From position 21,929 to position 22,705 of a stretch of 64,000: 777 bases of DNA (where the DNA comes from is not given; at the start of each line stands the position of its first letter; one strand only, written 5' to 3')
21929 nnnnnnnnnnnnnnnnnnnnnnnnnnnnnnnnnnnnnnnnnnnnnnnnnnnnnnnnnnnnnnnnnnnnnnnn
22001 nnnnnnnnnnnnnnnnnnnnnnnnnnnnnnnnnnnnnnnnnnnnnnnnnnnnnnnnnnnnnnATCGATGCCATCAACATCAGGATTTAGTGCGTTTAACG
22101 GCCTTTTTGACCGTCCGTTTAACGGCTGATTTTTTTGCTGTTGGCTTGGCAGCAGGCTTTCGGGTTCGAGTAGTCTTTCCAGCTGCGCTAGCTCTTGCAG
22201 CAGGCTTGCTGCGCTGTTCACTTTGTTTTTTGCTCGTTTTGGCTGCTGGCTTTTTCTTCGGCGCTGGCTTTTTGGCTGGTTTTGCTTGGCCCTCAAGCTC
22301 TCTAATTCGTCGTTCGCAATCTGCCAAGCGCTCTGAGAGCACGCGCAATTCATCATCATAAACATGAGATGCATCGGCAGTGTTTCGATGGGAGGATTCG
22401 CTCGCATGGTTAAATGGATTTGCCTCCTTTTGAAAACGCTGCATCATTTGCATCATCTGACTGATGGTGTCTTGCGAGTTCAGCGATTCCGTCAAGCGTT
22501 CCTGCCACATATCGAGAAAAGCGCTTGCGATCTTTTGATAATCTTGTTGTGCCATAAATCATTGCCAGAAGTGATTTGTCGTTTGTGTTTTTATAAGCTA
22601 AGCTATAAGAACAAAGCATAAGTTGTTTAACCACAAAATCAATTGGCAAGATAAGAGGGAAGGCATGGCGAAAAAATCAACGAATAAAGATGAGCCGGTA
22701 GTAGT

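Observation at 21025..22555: Short class-III-like PhaC preceded by a 158-aa partner with a histone-H1-like tail; three mutually overlapping ORFs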

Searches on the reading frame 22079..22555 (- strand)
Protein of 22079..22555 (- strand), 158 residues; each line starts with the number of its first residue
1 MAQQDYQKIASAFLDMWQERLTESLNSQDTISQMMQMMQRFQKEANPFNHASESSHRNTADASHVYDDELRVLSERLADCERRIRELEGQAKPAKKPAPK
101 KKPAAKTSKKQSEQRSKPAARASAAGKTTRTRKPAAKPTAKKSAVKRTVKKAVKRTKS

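Call 3: search_protein_families(library=ncbifam, proteins=[window:22079-22555:-], max_evalue=0.1)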
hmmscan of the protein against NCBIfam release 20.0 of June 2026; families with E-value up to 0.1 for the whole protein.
window:22079-22555:- (158 aa): 4 families
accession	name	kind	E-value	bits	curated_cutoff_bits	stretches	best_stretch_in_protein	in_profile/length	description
NF011492.0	PRK14900.1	equivalog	0.0029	15.5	1783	1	50-155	933-1036/1044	valine--tRNA ligase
NF042957.1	phage_res_AbiGI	equivalog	0.034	13.6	300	1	27-113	63-150/249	abortive phage resistance protein AbiGI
NF010381.0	PRK13808.1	equivalog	0.045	13.2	426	1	82-155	215-286/335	adenylate kinase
NF007274.0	PRK09731.1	exception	0.098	12.4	352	0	13-70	53-110/178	GspM family type II secretion system protein YghD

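Call 4: search_protein_families(library=pfam, proteins=[window:22079-22555:-], max_evalue=0.1)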
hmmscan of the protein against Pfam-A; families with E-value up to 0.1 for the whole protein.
window:22079-22555:- (158 aa): 5 families
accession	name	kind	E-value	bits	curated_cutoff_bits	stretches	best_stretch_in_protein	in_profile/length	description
PF24362.2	DUF7518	-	0.013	16.6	27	1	73-133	19-78/104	Family of unknown function (DUF7518)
PF01579.23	DUF19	-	0.016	15.5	23.2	1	20-112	23-113/157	Domain of unknown function (DUF19)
PF12086.13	DUF3563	-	0.028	14.8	26.9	0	77-99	36-58/61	Protein of unknown function (DUF3563)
PF04576.20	Zein-binding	-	0.035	14.8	23.1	1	22-90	23-91/92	Zein-binding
PF05549.16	Allexi_40kDa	-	0.099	12.6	26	0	25-131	74-180/271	Allexivirus 40kDa protein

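Call 5: find_homologous_proteins(query=window:22079-22555:-)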
Query window:22079-22555:- (158 aa): 2 proteins with E <= 0.001 among 3122 candidates.
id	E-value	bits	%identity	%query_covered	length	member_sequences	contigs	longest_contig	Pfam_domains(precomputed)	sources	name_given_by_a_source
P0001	6.7e-24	103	45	90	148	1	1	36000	-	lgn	-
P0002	1.8e-22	98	55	61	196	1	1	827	-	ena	-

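Call 25: search_protein_families(library=pfam, alignment_id=A2, max_evalue=1)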
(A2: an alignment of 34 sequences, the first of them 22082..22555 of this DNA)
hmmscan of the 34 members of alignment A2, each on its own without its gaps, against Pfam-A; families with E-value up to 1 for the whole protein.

A. member 1, window:22082-22555:- (158 aa): 8 families
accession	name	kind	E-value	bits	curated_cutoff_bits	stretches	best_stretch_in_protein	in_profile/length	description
PF24362.2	DUF7518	-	0.013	16.6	27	1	73-133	19-78/104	Family of unknown function (DUF7518)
PF01579.23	DUF19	-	0.016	15.5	23.2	1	20-112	23-113/157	Domain of unknown function (DUF19)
PF12086.13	DUF3563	-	0.028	14.8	26.9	1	77-99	36-58/61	Protein of unknown function (DUF3563)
PF04576.20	Zein-binding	-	0.035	14.8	23.1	1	22-90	23-91/92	Zein-binding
PF05549.16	Allexi_40kDa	-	0.099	12.6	26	1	25-131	74-180/271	Allexivirus 40kDa protein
PF23991.1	DUF7310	-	0.11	13.4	40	1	59-90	22-52/83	Coiled-coil region of unknown function (DUF7310)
PF15294.11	Leu_zip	-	0.11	12.4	28.2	0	5-40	9-44/275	Leucine zipper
PF10393.14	Matrilin_ccoil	-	0.23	11.6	26.3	1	68-88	22-42/45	Trimeric coiled-coil oligomerisation domain of matrilin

B. families by the number of members that match (of 34 scanned): 130 families (the first 25 are shown)
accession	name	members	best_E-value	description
PF23991.1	DUF7310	23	3.5e-05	Coiled-coil region of unknown function (DUF7310)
PF13600.11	DUF4140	11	0.0028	N-terminal domain of unknown function (DUF4140)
PF04102.17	SlyX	10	0.0086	SlyX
PF16326.10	ABC_tran_CTD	9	0.0038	ABC transporter C-terminal domain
PF01496.24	V_ATPase_I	8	0.061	V-type ATPase 116kDa subunit family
PF09278.17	MerR-DNA-bind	6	0.0013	MerR, DNA binding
PF05549.16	Allexi_40kDa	6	0.02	Allexivirus 40kDa protein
PF04614.17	Pex19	5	0.057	Pex19 protein family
PF10393.14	Matrilin_ccoil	5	0.078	Trimeric coiled-coil oligomerisation domain of matrilin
PF09177.16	STX6_10_61_N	4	0.0048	Syntaxin 6/10/61, N-terminal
PF24362.2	DUF7518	4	0.013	Family of unknown function (DUF7518)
PF16526.10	CLZ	4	0.021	C-terminal leucine zipper domain of cyclic nucleotide-gated channels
PF19903.4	DUF6376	4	0.17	Family of unknown function (DUF6376)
PF06667.17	PspB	3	0.00084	Phage shock protein B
PF02996.22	Prefoldin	3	0.023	Prefoldin subunit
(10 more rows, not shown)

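Call 26: search_protein_families(library=ncbifam, alignment_id=A2, max_evalue=1)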
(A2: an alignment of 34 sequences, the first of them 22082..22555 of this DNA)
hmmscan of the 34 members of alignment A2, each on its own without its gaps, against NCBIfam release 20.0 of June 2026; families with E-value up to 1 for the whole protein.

A. member 1, window:22082-22555:- (158 aa): 8 families
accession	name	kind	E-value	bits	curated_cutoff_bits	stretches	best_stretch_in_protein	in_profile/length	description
NF011492.0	PRK14900.1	equivalog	0.0029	15.5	1783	1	50-155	933-1036/1044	valine--tRNA ligase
NF042957.1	phage_res_AbiGI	equivalog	0.034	13.6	300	1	27-113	63-150/249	abortive phage resistance protein AbiGI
NF010381.0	PRK13808.1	equivalog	0.045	13.2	426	1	82-155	215-286/335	adenylate kinase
NF007274.0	PRK09731.1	exception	0.098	12.4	352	1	13-70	53-110/178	GspM family type II secretion system protein YghD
TIGR02168.1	SMC_prok_B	equivalog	0.42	8.2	567.35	1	14-144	227-359/1181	chromosome segregation protein SMC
NF005846.3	PRK07764.1-6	equivalog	0.56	9.2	625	1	65-152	364-451/628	DNA polymerase III subunit gamma and tau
NF041244.1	IglI_fam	subfamily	0.6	9.9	100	0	10-61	114-169/290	type VI secretion system protein IglI family protein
NF033847.1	MCP_Sipho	equivalog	0.76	8.9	75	1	33-153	11-129/549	major capsid protein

B. families by the number of members that match (of 34 scanned): 66 families (the first 25 are shown)
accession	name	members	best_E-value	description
NF033885.1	conj_TraP_IncI1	15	0.0018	conjugal transfer protein TraP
TIGR04211.1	SH3_and_anchor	4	0.032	TIGR04211 family SH3 domain-containing protein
NF053852.1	vesicle_Bd0635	3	0.011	CpoB-like predatory vesicle lipoprotein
NF052682.1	morpho_FcmC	3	0.016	filament morphology membrane protein FcmC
TIGR02168.1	SMC_prok_B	3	0.017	chromosome segregation protein SMC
TIGR02976.1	phageshock_pspB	3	0.017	envelope stress response membrane protein PspB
TIGR00293.1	TIGR00293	3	0.023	prefoldin subunit alpha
NF010381.0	PRK13808.1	3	0.045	adenylate kinase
NF053525.1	thylo_ssr2422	3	0.069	ssr2422 family thylakoid membrane protein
NF052504.1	sll1863_fam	3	0.26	sll1863 family stress response protein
NF033847.1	MCP_Sipho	3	0.39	major capsid protein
NF011492.0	PRK14900.1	2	0.00069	valine--tRNA ligase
NF045487.1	ASRP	2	0.0021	archaea-specific SMC-related protein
NF037954.1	het_cyst_PatD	2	0.0061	heterocyst frequency control protein PatD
NF048001.1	GTP_morpho_1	2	0.013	GTA head formation protein, RCAP_rcc01685 family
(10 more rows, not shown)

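Call 27: search_solved_structures(query=A2, max_evalue=10)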
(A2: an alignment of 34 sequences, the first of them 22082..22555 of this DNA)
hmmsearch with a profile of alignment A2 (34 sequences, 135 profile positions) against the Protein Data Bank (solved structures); distinct sequences matched with E-value up to 10: 120 (the best 60 are shown).
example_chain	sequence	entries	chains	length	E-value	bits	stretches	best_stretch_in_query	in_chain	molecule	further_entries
7o92_A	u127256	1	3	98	0.00053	23.5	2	61-93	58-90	hypothetical protein UY81_C0065G0003 residues 18-54 from Candidatus Giovannonibacteria bac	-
9rgy_A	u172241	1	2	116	0.00066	23.2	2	60-90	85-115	sc-apCC3-CW-0NTT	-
36iu_K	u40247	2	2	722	0.0015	22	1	46-132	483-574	Isoform C of Bromodomain-containing protein 4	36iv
4lin_A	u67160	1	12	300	0.0025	21.3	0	62-107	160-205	Tail needle protein gp26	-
9tlv_A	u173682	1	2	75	0.0027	21.2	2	68-93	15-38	Sc-apCC-2-MCL-1-3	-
3vop_A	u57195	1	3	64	0.0035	20.8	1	48-98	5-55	Protein A27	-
8egr_M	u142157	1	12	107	0.0061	20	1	61-97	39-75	gp20, portal-proximal core protein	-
3lt6_A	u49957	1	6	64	0.009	19.5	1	58-91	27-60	Adhesin yadA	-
9tlt_A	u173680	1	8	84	0.01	19.3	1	66-93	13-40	Sc-apCC-2-KLHL20-4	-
9h9q_E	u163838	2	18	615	0.01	19.3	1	18-110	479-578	Mto2p-binding domain-containing protein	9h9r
9tln_A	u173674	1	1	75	0.017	18.6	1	66-93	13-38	Sc-apCC-2-BCL-xL-2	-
7q1s_F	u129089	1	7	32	0.023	18.1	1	69-92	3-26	apCC-Di-B_var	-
3lt7_A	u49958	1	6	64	0.024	18.1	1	58-91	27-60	Adhesin yadA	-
6tj1_A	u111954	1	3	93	0.025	18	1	52-105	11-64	De novo designed WSHC6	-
6z0l_A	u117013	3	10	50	0.029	17.8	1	65-91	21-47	Positive Strand | 'Positive' Strand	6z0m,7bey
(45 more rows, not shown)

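Call 40: predict_structure(alignment_id=A3)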
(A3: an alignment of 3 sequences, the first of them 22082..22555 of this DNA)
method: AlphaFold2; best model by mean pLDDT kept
length: 158 residues; sequences in the alignment: 3
mean_pLDDT: 60.7   pTM: 0.22
mean pLDDT of the five models: 60.7, 60.4, 59.5, 54.7, 50.5
residues with pLDDT >= 90: 14; 70-90: 38; 50-70: 39; < 50: 67
segments of 3 or more residues with pLDDT < 50: 49-58, 95-117, 119-134, 136-144, 148-150, 153-158
pLDDT, mean of each block of 10 residues (from residue 1): 71 79 67 73 55 47 71 93 88 49 42 46 45 47 49 46
secondary structure, 60 per line:
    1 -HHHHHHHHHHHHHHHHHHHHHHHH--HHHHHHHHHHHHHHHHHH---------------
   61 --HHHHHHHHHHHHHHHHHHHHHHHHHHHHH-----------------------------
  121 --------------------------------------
elements in order: H2-25 H28-45 H63-91

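Call 59: search_protein_families(library=pfam, alignment_id=A6, max_evalue=0.1)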
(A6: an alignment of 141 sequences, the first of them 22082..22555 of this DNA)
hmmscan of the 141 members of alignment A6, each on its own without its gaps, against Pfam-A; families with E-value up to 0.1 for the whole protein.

A. member 1, window:22082-22555:- (158 aa): 5 families
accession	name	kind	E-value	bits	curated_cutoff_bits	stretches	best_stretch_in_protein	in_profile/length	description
PF24362.2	DUF7518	-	0.013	16.6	27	1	73-133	19-78/104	Family of unknown function (DUF7518)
PF01579.23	DUF19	-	0.016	15.5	23.2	1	20-112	23-113/157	Domain of unknown function (DUF19)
PF12086.13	DUF3563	-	0.028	14.8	26.9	0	77-99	36-58/61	Protein of unknown function (DUF3563)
PF04576.20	Zein-binding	-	0.035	14.8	23.1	1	22-90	23-91/92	Zein-binding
PF05549.16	Allexi_40kDa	-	0.099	12.6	26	0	25-131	74-180/271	Allexivirus 40kDa protein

B. families by the number of members that match (of 141 scanned): 228 families (the first 25 are shown)
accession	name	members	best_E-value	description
PF23991.1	DUF7310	65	8.3e-05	Coiled-coil region of unknown function (DUF7310)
PF16326.10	ABC_tran_CTD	31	0.00099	ABC transporter C-terminal domain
PF06825.17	HSBP1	7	0.0034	Heat shock factor binding protein 1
PF05644.16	Miff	6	0.0037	Mitochondrial and peroxisomal fission factor Mff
PF06698.16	DUF1192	6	0.0092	Protein of unknown function (DUF1192)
PF06667.17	PspB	5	0.00073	Phage shock protein B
PF09278.17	MerR-DNA-bind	5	0.0017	MerR, DNA binding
PF11471.13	Sugarporin_N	5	0.0029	Maltoporin periplasmic N-terminal extension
PF10046.14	BLOC1_2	5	0.0044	Biogenesis of lysosome-related organelles complex-1 subunit 2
PF10393.14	Matrilin_ccoil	5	0.006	Trimeric coiled-coil oligomerisation domain of matrilin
PF14389.11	Lzipper-MIP1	5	0.0067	Leucine-zipper of ternary complex factor MIP1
PF04912.19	Dynamitin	4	0.0029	Dynamitin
PF12761.13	End3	4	0.003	Actin cytoskeleton-regulatory complex protein END3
PF17898.6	GerD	4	0.003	Spore germination GerD central core domain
PF15456.11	Uds1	4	0.006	Up-regulated During Septation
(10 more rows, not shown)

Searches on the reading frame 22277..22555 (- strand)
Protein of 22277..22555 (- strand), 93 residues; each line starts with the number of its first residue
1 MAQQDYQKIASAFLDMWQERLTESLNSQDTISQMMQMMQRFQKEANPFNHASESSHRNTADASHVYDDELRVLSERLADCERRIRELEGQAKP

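Call 46: find_homologous_proteins(query=A4, max_evalue=0.1)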
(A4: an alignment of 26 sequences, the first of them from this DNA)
Query A4 (26 sequences) (93 aa, profile of the alignment): 48 proteins with E <= 0.1 among 2342 candidates.
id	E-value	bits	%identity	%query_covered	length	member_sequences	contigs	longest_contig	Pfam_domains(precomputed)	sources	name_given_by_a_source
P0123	3.1e-27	112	34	89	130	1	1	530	-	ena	-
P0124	9.1e-26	108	-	-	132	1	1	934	-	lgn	-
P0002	1.4e-25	107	57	95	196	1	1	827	-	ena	-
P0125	2.2e-25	106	33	89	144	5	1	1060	-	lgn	-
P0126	2.4e-25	106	-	-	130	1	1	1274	-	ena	-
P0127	1.9e-24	104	25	52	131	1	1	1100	-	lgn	-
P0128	2.0e-24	103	28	78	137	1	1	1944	-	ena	-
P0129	1.5e-23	101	32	40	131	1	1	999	-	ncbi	-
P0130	1.5e-23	101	34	100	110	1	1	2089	-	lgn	-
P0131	1.6e-23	101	20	89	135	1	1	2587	-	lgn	-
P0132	1.7e-23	100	37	100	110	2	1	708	-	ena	-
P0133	2.1e-23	100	32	97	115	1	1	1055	-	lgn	-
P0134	2.8e-23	100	29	97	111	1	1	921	-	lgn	-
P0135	2.9e-23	100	33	100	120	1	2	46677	-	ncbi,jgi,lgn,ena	ncbi:MAG: hypothetical protein ABL857_03910 [Rickettsiales bacterium]|jgi:hypothetical protein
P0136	3.1e-23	100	28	99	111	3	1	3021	-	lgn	-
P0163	1.1e-12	66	27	87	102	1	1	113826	-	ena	-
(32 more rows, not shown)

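Call 53: search_protein_representatives(alignment_id=A5)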
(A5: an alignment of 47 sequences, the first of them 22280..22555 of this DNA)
Query: 47 sequences, 107 profile positions. Proteins with E-value up to 0.001 (for the whole library): 838; up to 1e-10: 153; up to 1e-30: 0. The best 150 are listed.
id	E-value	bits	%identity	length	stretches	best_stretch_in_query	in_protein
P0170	1.9e-30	121.3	-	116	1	1-101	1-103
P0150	1.9e-28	114.9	-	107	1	2-107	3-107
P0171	2.4e-28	114.6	-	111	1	1-105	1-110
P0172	2.7e-28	114.4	-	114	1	3-104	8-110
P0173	3.1e-28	114.3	-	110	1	1-102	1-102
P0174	2.0e-27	111.6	-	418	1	1-101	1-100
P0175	2.5e-27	111.3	-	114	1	1-106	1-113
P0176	4.1e-27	110.6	-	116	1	1-98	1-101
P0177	3.0e-26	107.9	-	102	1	1-99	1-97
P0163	1.2e-25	105.9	-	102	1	1-98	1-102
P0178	2.3e-25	105.0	-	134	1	2-105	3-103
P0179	5.0e-25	103.9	-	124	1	1-105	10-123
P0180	6.2e-25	103.6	-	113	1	1-106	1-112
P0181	3.3e-24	101.3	-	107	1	3-103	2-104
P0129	3.6e-24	101.2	-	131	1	4-104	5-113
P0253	2.0e-14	69.8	-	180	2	1-57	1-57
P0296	2.8e-11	59.7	-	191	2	5-44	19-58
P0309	6.9e-11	58.4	-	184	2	3-46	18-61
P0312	8.5e-11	58.2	-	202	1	5-100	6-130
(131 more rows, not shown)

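Call 55: find_encoding_contigs(protein=P0312, flank=3000, max_places=3)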
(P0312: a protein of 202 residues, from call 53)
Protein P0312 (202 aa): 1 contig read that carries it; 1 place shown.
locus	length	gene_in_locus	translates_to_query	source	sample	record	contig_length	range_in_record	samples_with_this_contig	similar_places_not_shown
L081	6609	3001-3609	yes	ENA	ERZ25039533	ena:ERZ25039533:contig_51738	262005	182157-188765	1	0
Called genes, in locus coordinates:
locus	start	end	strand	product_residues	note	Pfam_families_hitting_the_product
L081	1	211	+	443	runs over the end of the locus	PF00202:Aminotran_3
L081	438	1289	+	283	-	PF08447:PAS_3, PF00990:GGDEF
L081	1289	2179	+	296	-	PF00563:EAL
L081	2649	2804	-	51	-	PF07879:PHB_acc_N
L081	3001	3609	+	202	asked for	-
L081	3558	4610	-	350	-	-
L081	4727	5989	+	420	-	PF00108:Thiolase_N, PF02803:Thiolase_C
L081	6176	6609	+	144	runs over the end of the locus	PF00106:adh_short, PF13561:adh_short_C2, PF23441:SDR (weak)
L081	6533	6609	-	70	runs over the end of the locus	-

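Call 56: find_encoding_contigs(protein=P0174, flank=3000, max_places=3)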
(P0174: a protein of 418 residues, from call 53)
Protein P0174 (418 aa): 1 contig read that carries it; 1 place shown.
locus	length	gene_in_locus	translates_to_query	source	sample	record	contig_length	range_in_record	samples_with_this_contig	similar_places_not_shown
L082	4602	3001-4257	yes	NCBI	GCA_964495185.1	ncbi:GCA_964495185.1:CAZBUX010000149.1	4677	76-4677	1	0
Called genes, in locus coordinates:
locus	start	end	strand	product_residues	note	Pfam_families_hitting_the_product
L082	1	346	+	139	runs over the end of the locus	?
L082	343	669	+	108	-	-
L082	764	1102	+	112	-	-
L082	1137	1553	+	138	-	-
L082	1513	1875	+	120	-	-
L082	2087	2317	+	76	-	-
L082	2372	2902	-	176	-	PF07879:PHB_acc_N, PF05233:PHB_acc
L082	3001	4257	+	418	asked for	PF07167:PhaC_N (weak), PF00561:Abhydrolase_1, PF12697:Abhydrolase_6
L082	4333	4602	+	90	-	?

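Call 89: find_encoding_contigs(protein=P0296, flank=2500, max_places=2)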
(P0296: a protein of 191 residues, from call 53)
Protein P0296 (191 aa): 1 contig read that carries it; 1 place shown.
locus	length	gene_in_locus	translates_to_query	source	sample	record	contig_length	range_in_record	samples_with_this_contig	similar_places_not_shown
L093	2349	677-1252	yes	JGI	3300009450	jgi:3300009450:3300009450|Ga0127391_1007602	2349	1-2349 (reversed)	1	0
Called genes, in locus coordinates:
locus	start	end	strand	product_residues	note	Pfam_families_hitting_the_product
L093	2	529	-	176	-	?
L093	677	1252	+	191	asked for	-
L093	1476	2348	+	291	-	?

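Call 90: find_encoding_contigs(protein=P0253, flank=2500, max_places=2)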
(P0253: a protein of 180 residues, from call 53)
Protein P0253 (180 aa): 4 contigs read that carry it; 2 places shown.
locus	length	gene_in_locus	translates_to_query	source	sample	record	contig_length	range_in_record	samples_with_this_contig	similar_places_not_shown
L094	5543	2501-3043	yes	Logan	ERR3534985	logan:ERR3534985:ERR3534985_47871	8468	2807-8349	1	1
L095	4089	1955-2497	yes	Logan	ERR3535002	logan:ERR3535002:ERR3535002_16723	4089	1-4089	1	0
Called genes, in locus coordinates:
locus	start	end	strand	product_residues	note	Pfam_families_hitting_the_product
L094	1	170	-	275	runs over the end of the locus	PF00730:HhH-GPD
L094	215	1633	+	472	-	PF00206:Lyase_1, PF10415:FumaraseC_C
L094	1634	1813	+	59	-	-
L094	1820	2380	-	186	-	PF07879:PHB_acc_N, PF05233:PHB_acc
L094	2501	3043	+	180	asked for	-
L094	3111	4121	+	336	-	PF00561:Abhydrolase_1, PF12146:Hydrolase_4, PF12697:Abhydrolase_6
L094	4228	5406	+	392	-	PF00108:Thiolase_N, PF02803:Thiolase_C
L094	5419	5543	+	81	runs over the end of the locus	?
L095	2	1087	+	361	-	?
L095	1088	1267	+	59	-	-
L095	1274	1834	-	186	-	PF07879:PHB_acc_N, PF05233:PHB_acc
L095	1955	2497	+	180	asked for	-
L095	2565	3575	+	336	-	PF00561:Abhydrolase_1, PF12146:Hydrolase_4, PF12697:Abhydrolase_6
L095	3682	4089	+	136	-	?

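Call 91: find_encoding_contigs(protein=P0163, flank=2500, max_places=2)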
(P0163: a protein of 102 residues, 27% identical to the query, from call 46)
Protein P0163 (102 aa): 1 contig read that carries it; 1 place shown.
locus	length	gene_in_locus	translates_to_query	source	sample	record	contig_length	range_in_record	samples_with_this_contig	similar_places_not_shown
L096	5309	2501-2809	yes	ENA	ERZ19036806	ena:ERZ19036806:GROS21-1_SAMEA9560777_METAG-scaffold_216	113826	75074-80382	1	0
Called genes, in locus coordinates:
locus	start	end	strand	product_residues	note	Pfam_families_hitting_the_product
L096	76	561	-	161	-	PF03734:YkuD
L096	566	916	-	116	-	-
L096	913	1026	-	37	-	-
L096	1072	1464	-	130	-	PF04379:DUF525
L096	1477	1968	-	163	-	PF09411:PagL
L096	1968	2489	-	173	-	PF07879:PHB_acc_N, PF05233:PHB_acc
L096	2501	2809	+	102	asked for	-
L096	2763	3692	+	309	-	PF00561:Abhydrolase_1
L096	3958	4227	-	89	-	PF02604:PhdYeFM_antitox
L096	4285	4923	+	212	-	PF03548:LolA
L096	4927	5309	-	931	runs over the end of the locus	-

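Call 92: find_encoding_contigs(protein=P0309, flank=2500, max_places=2)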
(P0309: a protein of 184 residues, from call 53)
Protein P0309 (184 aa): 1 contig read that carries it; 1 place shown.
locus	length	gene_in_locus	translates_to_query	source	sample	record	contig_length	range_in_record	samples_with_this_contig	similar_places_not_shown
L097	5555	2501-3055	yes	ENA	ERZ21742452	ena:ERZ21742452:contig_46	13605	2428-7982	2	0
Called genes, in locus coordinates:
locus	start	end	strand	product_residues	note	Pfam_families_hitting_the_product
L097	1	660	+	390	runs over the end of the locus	PF00438:S-AdoMet_synt_N, PF02772:S-AdoMet_synt_M, PF02773:S-AdoMet_synt_C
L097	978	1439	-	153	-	PF01381:HTH_3, PF12844:HTH_19 (weak), PF13443:HTH_26 (weak), PF13560:HTH_31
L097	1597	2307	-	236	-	PF07879:PHB_acc_N, PF05233:PHB_acc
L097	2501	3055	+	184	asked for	-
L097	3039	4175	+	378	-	PF00561:Abhydrolase_1, PF12697:Abhydrolase_6 (weak), PF12146:Hydrolase_4 (weak)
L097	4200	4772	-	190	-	PF08712:Nfu_N, PF01106:NifU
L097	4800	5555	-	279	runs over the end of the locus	PF01557:FAA_hydrolase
